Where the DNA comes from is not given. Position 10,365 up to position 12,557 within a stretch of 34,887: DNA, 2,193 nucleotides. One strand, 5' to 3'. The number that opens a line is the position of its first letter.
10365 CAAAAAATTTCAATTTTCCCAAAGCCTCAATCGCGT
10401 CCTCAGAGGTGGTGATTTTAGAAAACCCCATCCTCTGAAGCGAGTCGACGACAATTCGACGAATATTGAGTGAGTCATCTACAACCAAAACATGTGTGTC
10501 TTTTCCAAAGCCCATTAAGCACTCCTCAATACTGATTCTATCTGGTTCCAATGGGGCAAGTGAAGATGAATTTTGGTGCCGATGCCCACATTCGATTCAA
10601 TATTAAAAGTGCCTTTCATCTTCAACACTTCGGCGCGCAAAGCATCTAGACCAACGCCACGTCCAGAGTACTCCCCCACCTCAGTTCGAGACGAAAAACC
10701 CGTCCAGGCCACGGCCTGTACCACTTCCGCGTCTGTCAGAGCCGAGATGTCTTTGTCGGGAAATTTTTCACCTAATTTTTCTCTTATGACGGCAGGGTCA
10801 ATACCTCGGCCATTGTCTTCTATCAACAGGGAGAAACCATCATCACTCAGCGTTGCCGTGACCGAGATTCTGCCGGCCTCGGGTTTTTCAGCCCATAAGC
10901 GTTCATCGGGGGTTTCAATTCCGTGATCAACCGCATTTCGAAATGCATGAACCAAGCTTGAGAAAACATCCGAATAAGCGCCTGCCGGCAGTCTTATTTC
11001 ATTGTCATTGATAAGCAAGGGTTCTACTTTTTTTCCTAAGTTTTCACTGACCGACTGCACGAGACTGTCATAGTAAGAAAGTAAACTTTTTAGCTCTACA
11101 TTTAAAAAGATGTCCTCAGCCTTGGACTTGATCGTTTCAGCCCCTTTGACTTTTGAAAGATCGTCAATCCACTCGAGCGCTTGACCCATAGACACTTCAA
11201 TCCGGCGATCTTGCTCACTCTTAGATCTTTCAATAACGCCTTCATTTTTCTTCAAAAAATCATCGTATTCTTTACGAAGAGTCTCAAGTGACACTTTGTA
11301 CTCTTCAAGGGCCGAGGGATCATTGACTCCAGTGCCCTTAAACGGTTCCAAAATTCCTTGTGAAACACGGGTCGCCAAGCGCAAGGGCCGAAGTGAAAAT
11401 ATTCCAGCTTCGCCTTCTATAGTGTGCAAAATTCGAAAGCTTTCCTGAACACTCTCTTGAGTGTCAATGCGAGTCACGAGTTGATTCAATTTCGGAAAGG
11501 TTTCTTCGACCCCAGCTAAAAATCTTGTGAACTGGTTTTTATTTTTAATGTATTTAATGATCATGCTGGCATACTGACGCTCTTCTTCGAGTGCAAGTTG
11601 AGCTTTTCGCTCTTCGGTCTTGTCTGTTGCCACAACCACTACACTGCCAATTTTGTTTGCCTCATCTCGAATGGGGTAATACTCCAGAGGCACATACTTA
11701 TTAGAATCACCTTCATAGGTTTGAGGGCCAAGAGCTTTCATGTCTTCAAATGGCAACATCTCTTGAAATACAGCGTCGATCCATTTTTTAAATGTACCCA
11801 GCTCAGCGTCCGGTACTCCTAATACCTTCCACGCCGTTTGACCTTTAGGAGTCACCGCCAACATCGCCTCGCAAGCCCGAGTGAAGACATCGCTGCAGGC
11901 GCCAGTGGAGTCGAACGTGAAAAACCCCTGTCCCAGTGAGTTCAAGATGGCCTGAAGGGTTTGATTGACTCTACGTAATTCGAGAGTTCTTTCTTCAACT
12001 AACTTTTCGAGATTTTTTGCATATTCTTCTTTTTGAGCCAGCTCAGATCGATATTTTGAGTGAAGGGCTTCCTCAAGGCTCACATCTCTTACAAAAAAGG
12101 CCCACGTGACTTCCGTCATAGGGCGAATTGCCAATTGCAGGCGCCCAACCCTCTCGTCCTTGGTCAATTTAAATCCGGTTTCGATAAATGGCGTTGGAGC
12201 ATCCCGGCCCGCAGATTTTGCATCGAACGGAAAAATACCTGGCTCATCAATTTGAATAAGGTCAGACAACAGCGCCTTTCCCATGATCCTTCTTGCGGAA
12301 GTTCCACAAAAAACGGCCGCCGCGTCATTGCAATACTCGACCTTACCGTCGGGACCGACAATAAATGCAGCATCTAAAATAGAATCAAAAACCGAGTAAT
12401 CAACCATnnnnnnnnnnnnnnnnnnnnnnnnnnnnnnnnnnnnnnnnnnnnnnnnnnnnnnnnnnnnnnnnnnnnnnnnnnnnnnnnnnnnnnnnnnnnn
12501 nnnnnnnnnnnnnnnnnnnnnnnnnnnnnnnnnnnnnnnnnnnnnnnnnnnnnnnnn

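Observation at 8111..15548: Six-gene translationally coupled operon joining a partner-switching module to a CheA-like/CheY/REC-PATAN-TPR phosphorelay, with no sigma factor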

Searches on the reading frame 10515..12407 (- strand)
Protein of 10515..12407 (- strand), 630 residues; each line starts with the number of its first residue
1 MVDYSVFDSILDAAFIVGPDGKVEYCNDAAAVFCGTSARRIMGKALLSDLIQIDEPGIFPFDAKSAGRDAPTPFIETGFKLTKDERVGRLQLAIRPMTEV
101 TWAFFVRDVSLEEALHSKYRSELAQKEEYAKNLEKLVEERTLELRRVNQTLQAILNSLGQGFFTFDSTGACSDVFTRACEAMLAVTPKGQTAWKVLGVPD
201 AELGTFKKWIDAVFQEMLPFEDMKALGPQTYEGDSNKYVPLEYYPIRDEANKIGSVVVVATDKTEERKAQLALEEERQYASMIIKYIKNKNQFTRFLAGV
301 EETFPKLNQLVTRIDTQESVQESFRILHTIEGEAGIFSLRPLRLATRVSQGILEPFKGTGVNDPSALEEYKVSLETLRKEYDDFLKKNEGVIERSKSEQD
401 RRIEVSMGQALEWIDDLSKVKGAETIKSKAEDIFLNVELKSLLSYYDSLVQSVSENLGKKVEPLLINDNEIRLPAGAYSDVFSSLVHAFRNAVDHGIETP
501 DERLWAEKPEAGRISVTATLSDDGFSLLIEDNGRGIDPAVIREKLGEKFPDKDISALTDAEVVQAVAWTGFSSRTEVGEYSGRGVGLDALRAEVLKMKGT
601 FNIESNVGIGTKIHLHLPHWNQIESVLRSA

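Call 4: search_protein_families(library=pfam, proteins=[window:10515-12407:-], max_evalue=0.01)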
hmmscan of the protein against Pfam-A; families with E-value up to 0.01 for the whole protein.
window:10515-12407:- (630 aa): 6 families
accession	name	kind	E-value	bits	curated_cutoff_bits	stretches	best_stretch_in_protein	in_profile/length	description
PF02518.31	HATPase_c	-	7.7e-15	55.7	26.4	1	484-619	5-109/111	Histidine kinase-, DNA gyrase B-, and HSP90-like ATPase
PF08448.16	PAS_4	-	1e-07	32.6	23.1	1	7-49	1-42/110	PAS fold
PF01627.28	Hpt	-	2.8e-05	24.7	24.6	1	295-378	5-82/84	Hpt domain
PF13426.13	PAS_9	-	3.6e-05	24.4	27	1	12-69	2-58/103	PAS domain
PF13188.13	PAS_8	-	4.2e-05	23.7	21.8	1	5-58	5-54/65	PAS domain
PF00989.32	PAS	-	4.5e-05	23.9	22.6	1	7-54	7-54/113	PAS fold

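Call 12: search_protein_families(library=pfam, proteins=[window:10515-12407:-], max_evalue=10)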
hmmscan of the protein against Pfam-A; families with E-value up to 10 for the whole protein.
window:10515-12407:- (630 aa): 11 families
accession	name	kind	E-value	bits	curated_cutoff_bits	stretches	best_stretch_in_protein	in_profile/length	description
PF02518.31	HATPase_c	-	7.7e-15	55.7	26.4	1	484-619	5-109/111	Histidine kinase-, DNA gyrase B-, and HSP90-like ATPase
PF08448.16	PAS_4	-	1e-07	32.6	23.1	2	7-49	1-42/110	PAS fold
PF01627.28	Hpt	-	2.8e-05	24.7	24.6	1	295-378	5-82/84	Hpt domain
PF13426.13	PAS_9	-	3.6e-05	24.4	27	1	12-69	2-58/103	PAS domain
PF13188.13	PAS_8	-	4.2e-05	23.7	21.8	1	5-58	5-54/65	PAS domain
PF00989.32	PAS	-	4.5e-05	23.9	22.6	1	7-54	7-54/113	PAS fold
PF24820.1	Diguanyl_cycl_sensor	-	0.075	13.4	28.1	1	9-45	4-40/109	Diguanylate cyclase-like sensor domain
PF13581.12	HATPase_c_2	-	0.13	12.7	27.4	1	485-546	36-89/127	Histidine kinase-like ATPase domain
PF18373.7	Spectrin_2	-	0.15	12.7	26.4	1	367-415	26-73/78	Spectrin like domain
PF17279.8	DUF5344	-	0.24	12.4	27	0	366-394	44-72/87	Family of unknown function (DUF5344)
PF06008.19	Laminin_I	-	6.1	6.9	34.6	1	258-327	105-174/259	Laminin Domain I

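Call 13: search_protein_families(library=ncbifam, proteins=[window:10515-12407:-], max_evalue=1)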
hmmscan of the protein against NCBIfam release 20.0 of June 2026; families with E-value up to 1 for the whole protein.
window:10515-12407:- (630 aa): 27 families (the best 25 are shown)
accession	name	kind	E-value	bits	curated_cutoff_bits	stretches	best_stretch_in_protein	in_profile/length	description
NF041336.1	CheA_Halo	equivalog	1.3e-38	133.1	950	1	407-627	327-545/666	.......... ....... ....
NF007835.0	PRK10547.1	equivalog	6.7e-23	81.1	793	1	442-618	348-522/670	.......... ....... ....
NF046044.1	PnpS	equivalog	4e-11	42.6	400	2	110-269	16-166/390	two-component system histidine kinase PnpS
TIGR02966.1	phoR_proteo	equivalog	3.4e-06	26.3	334.2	1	414-549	168-285/333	phosphate regulon sensor histidine kinase PhoR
NF010411.0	PRK13837.1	equivalog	4e-05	21.8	647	1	581-625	637-681/828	two-component system VirA-like sensor kinase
NF008298.1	PRK11086.1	subfamily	7e-05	21.5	520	1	562-619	473-525/529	DcuS/MalK family sensor histidine kinase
TIGR00229.1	sensory_box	domain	0.00031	20.8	22.9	1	6-110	10-117/126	PAS domain S-box protein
NF047874.1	MASE3_PAS_HK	subfamily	0.00032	19.6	560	1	580-624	586-629/655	MASE3 domain-containing sensor histidine kinase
NF008468.0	PRK11360.1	equivalog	0.00076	18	646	0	581-622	570-611/616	two-component system sensor histidine kinase AtoS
NF033092.0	HK_WalK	equivalog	0.00089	17.9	725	0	121-270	230-369/594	cell wall metabolism sensor histidine kinase WalK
NF008649.0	PRK11644.1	equivalog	0.0017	17.2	408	1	510-547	429-466/499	signal transduction histidine-protein kinase/phosphatase UhpB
NF008235.0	PRK11006.1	equivalog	0.0019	17.2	390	1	508-618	333-422/431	phosphate regulon sensor histidine kinase PhoR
TIGR02956.1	TMAO_torS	equivalog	0.0026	15.9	676.5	1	120-153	412-445/967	TMAO reductase system sensor histidine kinase/response regulator TorS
NF053512.1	nitric_RR_NosR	exception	0.0036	16.4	400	1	114-164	126-176/422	response regulator c-di-GMP phosphodiesterase, NosR family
NF011874.0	PRK15347.1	equivalog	0.0038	15.3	852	1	580-619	575-614/921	two component system sensor kinase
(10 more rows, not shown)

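Call 59: search_solved_structures(query=window:10515-12407:-, max_evalue=0.001, show_alignments=2)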
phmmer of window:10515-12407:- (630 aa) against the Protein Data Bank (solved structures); distinct sequences matched with E-value up to 0.001: 10.
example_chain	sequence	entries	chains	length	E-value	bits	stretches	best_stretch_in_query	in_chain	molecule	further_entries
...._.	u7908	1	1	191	1.2e-24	90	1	442-618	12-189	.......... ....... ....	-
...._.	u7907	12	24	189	1.3e-24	89.9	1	443-618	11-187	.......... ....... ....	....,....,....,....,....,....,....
6mi6_A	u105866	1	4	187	1.4e-24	89.8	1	443-618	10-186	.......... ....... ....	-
4xiv_A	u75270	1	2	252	2e-24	89.3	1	440-618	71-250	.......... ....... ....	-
2ch4_A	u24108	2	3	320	3.3e-24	88.6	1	443-619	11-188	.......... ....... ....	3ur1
3ja6_C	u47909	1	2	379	4.4e-24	88.2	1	440-619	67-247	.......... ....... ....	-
1b3q_A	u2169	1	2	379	5.1e-24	88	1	440-619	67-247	PROTEIN (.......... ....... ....)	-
4jpb_A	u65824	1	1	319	2e-23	86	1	443-619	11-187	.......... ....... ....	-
6s1k_A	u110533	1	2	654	3.5e-23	85.2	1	437-618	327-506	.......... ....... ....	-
8c5v_A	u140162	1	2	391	8.9e-22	80.6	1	438-618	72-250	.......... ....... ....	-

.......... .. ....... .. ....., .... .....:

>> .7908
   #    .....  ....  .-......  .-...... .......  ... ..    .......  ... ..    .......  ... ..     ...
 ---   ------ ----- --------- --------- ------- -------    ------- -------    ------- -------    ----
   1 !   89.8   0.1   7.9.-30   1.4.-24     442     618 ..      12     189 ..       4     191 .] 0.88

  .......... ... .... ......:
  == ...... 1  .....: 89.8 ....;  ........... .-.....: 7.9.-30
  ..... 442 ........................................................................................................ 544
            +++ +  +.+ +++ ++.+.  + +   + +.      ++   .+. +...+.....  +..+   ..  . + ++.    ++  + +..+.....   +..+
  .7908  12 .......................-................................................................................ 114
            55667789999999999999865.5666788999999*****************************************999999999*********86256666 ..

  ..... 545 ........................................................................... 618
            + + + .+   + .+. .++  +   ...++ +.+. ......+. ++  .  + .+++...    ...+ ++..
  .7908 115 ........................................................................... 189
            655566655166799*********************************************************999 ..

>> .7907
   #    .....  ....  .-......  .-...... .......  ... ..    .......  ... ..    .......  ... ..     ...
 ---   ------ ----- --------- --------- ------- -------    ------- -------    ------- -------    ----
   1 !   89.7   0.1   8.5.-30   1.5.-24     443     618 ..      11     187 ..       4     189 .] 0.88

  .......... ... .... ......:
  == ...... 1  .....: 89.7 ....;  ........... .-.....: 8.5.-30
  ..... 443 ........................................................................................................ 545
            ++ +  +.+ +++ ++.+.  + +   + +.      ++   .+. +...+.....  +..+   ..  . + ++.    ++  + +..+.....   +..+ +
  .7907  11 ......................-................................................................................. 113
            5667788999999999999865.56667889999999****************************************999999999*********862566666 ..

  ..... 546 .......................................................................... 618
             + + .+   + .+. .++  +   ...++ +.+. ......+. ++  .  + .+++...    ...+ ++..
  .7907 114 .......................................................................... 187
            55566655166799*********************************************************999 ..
